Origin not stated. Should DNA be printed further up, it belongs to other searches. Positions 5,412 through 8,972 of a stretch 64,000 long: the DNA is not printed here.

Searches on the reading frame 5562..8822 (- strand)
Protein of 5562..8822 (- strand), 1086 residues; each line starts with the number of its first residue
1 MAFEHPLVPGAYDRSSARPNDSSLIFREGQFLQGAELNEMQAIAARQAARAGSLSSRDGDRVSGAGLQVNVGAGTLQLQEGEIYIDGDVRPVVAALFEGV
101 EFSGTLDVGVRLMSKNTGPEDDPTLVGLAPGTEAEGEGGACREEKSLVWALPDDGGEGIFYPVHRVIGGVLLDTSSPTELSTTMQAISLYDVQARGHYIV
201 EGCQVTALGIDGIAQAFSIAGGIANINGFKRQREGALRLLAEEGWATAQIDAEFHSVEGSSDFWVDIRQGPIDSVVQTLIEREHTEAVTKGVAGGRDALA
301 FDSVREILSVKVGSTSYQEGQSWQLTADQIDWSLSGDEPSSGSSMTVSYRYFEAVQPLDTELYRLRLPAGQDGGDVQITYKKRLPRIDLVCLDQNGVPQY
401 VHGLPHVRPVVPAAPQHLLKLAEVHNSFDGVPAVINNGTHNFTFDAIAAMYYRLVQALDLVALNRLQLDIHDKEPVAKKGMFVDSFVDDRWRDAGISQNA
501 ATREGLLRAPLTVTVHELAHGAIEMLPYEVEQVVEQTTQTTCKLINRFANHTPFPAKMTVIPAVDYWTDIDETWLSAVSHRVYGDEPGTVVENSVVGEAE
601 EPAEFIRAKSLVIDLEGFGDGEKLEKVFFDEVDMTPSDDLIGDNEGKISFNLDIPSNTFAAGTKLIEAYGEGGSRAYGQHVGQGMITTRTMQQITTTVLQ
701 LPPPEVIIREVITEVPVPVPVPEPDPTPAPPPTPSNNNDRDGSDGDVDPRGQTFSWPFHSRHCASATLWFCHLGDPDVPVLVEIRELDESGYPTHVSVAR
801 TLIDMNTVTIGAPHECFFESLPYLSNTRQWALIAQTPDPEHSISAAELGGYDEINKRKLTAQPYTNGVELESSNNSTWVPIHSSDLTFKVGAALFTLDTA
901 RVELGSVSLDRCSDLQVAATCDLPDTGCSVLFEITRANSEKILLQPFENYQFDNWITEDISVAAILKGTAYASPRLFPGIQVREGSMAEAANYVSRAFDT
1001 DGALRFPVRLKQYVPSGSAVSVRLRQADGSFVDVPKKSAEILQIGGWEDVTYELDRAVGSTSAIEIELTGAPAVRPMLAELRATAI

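Call 108: search_protein_families(library=phrogs, proteins=[window:5562-8822:-], max_evalue=0.00001)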
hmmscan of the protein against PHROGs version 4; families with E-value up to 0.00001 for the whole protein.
window:5562-8822:- (1086 aa): 5 families
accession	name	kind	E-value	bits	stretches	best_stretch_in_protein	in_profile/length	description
phrog_877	-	unknown function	1.4e-189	633.4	1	8-1084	8-1137/1141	-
phrog_5986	-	unknown function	5.1e-72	243.8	2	747-1084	71-407/409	-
phrog_358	-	unknown function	1.7e-50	172.5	3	372-578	885-1115/2056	-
phrog_31651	-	unknown function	6.4e-36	125.2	1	412-636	2-224/226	-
phrog_17266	-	unknown function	5.4e-33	115.4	1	9-292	4-295/314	-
